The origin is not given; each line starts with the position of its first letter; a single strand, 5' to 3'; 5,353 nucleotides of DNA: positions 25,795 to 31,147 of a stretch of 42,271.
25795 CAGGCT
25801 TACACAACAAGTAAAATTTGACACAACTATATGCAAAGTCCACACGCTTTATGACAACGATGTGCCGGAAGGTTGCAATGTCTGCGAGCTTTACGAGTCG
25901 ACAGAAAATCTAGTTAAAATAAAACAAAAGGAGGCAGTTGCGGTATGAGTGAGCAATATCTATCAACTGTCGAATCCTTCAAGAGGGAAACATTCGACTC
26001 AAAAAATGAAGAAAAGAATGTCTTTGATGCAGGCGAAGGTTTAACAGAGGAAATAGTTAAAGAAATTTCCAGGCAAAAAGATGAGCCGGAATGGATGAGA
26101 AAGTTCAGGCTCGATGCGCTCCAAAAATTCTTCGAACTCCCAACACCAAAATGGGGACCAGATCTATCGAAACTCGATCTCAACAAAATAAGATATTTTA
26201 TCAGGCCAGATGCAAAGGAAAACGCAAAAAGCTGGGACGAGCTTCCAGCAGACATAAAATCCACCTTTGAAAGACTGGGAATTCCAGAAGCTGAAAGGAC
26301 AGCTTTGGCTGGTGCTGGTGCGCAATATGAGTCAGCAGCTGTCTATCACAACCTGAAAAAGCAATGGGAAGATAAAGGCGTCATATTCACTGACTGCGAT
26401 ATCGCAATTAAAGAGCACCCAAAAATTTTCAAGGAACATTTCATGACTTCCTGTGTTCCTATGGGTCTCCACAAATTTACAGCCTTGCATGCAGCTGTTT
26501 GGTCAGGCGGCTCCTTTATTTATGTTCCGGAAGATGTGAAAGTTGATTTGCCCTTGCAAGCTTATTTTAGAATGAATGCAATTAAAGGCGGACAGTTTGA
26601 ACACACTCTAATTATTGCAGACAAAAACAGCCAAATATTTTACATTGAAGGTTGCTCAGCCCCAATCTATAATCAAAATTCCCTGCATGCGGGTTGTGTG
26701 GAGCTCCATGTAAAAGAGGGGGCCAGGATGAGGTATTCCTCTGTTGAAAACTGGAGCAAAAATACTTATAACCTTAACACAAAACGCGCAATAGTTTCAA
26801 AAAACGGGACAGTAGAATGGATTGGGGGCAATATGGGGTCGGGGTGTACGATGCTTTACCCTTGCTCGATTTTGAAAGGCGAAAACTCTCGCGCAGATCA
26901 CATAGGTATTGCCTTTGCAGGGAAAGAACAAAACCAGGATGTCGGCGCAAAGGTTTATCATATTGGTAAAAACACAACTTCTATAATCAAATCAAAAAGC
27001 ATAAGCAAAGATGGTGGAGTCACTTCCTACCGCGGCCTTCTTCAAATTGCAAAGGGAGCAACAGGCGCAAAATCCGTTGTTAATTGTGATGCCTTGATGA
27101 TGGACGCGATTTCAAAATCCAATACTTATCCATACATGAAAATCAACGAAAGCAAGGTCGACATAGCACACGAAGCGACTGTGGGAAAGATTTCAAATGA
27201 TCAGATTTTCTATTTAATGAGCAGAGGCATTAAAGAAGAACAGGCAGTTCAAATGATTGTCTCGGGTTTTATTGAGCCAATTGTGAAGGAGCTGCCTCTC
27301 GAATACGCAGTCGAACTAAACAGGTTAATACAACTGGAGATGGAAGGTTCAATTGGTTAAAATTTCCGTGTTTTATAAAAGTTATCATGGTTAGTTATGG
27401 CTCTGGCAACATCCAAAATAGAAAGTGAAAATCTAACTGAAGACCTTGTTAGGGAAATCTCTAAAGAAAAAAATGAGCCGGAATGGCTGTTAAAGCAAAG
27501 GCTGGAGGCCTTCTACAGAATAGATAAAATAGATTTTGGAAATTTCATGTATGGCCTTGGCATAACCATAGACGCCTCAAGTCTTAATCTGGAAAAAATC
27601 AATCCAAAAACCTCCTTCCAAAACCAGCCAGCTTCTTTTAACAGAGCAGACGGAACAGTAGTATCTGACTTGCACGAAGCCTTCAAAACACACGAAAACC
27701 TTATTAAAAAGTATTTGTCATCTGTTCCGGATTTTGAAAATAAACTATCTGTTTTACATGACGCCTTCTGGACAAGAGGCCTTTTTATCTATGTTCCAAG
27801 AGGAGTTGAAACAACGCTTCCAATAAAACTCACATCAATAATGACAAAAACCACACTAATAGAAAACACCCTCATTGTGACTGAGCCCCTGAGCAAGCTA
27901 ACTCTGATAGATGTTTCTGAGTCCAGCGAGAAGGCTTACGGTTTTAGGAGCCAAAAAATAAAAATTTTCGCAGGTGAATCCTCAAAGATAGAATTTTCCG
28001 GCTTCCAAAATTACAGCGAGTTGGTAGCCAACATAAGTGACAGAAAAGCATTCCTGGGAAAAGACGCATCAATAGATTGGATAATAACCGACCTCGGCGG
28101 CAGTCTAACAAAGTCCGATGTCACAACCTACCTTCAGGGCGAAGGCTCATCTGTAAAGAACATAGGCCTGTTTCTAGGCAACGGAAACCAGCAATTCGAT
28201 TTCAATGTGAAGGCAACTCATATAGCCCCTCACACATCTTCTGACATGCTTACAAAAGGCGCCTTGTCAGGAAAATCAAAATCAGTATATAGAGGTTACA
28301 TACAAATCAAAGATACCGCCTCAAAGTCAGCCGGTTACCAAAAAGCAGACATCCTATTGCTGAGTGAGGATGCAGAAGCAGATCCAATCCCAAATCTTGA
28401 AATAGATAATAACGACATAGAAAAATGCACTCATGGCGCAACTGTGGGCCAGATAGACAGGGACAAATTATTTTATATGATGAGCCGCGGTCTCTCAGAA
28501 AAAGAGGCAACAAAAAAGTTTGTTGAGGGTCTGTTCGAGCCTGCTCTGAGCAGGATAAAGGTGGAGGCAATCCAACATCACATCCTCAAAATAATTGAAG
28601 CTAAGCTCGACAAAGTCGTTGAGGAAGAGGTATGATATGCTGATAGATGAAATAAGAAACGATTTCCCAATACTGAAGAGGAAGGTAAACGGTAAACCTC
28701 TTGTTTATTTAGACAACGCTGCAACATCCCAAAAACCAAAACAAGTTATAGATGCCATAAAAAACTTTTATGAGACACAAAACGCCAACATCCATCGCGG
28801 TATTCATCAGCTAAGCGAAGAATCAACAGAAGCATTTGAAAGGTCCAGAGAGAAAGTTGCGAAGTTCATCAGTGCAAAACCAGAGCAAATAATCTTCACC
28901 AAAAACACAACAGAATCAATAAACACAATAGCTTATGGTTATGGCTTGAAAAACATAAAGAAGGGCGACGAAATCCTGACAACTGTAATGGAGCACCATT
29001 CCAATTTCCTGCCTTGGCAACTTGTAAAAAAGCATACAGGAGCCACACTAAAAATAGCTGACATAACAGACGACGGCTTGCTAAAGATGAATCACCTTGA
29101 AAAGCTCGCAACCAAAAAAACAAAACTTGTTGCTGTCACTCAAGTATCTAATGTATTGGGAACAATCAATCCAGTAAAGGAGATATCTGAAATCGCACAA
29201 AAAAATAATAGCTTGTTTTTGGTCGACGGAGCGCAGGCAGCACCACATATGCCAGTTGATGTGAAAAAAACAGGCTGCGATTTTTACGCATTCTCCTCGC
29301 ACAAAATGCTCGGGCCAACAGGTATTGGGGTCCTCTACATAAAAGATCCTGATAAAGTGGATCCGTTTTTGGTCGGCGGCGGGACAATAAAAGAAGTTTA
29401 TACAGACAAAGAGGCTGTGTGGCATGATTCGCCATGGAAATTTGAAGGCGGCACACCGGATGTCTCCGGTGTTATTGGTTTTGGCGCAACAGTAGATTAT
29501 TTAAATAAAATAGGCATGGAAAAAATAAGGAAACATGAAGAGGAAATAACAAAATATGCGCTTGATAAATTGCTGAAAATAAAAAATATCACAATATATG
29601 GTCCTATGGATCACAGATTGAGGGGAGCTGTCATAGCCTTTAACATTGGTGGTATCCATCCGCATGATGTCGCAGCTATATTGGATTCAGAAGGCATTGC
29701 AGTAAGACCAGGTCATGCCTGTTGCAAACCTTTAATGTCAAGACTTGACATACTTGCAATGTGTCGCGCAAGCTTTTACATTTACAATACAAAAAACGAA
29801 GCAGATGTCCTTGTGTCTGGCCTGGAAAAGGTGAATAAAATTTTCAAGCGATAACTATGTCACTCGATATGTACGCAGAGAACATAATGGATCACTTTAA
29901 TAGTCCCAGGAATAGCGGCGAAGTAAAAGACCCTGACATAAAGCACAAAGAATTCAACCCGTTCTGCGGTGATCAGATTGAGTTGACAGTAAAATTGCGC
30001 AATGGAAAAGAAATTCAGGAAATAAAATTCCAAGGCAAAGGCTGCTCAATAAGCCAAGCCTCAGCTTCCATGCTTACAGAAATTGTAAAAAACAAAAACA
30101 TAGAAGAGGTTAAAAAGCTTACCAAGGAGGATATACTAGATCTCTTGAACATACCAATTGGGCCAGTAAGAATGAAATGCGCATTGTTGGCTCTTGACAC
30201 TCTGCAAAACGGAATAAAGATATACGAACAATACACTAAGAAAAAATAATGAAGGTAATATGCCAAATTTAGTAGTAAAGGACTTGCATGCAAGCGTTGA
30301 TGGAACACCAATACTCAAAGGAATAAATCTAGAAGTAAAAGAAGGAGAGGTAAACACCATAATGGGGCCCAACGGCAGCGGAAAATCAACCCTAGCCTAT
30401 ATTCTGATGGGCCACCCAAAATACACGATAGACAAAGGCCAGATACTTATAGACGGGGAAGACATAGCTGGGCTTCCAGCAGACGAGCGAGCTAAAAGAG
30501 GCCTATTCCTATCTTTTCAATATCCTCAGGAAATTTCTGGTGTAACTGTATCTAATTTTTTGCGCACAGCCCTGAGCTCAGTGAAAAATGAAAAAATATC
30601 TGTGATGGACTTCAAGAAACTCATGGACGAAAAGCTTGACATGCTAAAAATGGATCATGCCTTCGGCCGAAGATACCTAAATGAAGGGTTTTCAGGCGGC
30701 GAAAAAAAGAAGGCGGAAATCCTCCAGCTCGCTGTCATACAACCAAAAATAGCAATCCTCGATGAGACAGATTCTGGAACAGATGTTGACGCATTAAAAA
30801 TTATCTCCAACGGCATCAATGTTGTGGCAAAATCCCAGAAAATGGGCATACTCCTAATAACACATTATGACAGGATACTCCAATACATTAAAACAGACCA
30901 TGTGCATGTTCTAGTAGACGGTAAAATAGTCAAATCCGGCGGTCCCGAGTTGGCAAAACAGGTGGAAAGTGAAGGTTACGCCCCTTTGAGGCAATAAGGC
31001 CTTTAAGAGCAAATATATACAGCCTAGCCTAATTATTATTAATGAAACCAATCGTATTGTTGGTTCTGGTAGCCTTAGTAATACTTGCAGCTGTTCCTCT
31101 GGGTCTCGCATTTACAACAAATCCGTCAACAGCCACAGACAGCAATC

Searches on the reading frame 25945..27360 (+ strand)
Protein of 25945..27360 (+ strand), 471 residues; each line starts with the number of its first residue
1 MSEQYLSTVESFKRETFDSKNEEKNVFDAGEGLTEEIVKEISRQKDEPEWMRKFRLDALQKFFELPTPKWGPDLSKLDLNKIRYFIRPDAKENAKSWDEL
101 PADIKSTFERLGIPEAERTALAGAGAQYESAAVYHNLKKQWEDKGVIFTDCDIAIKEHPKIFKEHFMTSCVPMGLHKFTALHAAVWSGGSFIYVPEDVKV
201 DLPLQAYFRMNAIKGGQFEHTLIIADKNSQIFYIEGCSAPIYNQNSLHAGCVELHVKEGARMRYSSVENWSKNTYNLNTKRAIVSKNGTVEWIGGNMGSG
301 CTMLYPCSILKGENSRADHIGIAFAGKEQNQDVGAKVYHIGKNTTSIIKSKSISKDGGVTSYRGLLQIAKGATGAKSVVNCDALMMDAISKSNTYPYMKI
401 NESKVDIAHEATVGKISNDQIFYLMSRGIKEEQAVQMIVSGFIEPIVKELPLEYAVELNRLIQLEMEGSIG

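Call 39: search_protein_families(library=pfam, proteins=[window:25945-27360:+], max_evalue=0.001)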
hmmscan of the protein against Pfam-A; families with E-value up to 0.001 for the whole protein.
window:25945-27360:+ (471 aa): 2 families
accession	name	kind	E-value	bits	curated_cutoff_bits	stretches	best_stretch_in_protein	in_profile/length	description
PF01458.23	SUFBD_core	-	4.1e-80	269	27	1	208-442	1-232/232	SUF system FeS cluster assembly, SufBD core domain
PF19295.5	SufBD_N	-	2.3e-05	24.6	23.5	1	135-205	102-171/172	SufBD protein N-terminal region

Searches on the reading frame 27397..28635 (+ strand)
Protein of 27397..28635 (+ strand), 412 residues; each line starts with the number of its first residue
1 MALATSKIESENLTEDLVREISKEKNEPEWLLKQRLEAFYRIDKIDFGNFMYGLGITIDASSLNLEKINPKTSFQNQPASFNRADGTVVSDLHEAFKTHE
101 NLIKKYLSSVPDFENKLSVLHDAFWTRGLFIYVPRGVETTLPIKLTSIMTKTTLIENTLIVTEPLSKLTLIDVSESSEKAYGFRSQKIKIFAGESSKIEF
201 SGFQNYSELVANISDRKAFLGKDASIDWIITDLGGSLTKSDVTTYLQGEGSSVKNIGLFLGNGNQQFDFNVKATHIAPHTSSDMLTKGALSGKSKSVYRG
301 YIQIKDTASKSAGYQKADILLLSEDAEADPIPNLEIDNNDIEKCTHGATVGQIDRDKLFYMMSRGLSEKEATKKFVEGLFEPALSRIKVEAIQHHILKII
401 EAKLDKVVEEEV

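Call 84: search_protein_families(library=pfam, proteins=[window:27397-28635:+], max_evalue=0.001)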
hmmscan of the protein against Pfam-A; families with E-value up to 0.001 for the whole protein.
window:27397-28635:+ (412 aa): 2 families
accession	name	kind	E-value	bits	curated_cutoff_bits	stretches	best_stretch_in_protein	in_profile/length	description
PF01458.23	SUFBD_core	-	1.4e-68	231.3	27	1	152-378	8-231/232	SUF system FeS cluster assembly, SufBD core domain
PF19295.5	SufBD_N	-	1.5e-06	28.5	23.5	1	82-145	108-172/172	SufBD protein N-terminal region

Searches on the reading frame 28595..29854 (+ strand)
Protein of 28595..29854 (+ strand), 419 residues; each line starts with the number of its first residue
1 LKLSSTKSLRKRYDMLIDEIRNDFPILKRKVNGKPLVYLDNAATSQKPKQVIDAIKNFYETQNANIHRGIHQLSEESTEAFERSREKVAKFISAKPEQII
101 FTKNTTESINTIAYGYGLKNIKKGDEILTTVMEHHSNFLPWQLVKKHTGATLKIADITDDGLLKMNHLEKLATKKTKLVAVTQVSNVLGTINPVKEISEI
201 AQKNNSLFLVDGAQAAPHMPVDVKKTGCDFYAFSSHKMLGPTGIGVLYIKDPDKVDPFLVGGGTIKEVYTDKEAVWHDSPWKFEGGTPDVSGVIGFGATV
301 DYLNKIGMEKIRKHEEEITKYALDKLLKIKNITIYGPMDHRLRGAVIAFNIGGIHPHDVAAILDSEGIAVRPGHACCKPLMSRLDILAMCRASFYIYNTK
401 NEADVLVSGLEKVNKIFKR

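Call 39: search_protein_families(library=pfam, proteins=[window:28595-29854:+], max_evalue=0.001)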
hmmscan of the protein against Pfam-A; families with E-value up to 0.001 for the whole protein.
window:28595-29854:+ (419 aa): 5 families
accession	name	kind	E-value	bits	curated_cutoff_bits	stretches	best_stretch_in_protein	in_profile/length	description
PF00266.25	Aminotran_5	-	7e-149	496.3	21.5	1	37-406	1-371/371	Aminotransferase class-V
PF00155.27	Aminotran_1_2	-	3.4e-08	33.5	19.7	1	47-213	18-187/361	Aminotransferase class I and II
PF01041.23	DegT_DnrJ_EryC1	-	1.2e-06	28.5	19.8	1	77-217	25-151/360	DegT/DnrJ/EryC1/StrS aminotransferase family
PF01053.26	Cys_Met_Meta_PP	-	2e-05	23.8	27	1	121-239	88-200/381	Cys/Met metabolism PLP-dependent enzyme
PF01212.27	Beta_elim_lyase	-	5.7e-05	23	27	1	97-251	48-213/288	Beta-eliminating lyase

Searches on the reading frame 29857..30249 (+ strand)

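Call 84: search_protein_families(library=pfam, proteins=[window:29857-30249:+], max_evalue=0.001)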
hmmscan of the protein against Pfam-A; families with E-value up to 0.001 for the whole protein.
window:29857-30249:+ (130 aa): 1 family
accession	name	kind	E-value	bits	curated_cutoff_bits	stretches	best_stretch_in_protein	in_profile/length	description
PF01592.21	NifU_N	-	3.5e-34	118.1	22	1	5-128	1-125/127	NifU-like N terminal domain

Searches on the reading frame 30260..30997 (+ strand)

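Call 84: search_protein_families(library=pfam, proteins=[window:30260-30997:+], max_evalue=0.001)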
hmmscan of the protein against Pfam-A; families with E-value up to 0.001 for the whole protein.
window:30260-30997:+ (245 aa): 2 families
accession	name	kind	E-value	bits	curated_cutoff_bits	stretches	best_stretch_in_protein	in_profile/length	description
PF00005.33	ABC_tran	-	3.3e-23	83.3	25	1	19-170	1-135/137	ABC transporter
PF02463.25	SMC_N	-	7e-05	22.8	40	0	30-210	25-205/220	RecF/RecN/SMC N terminal domain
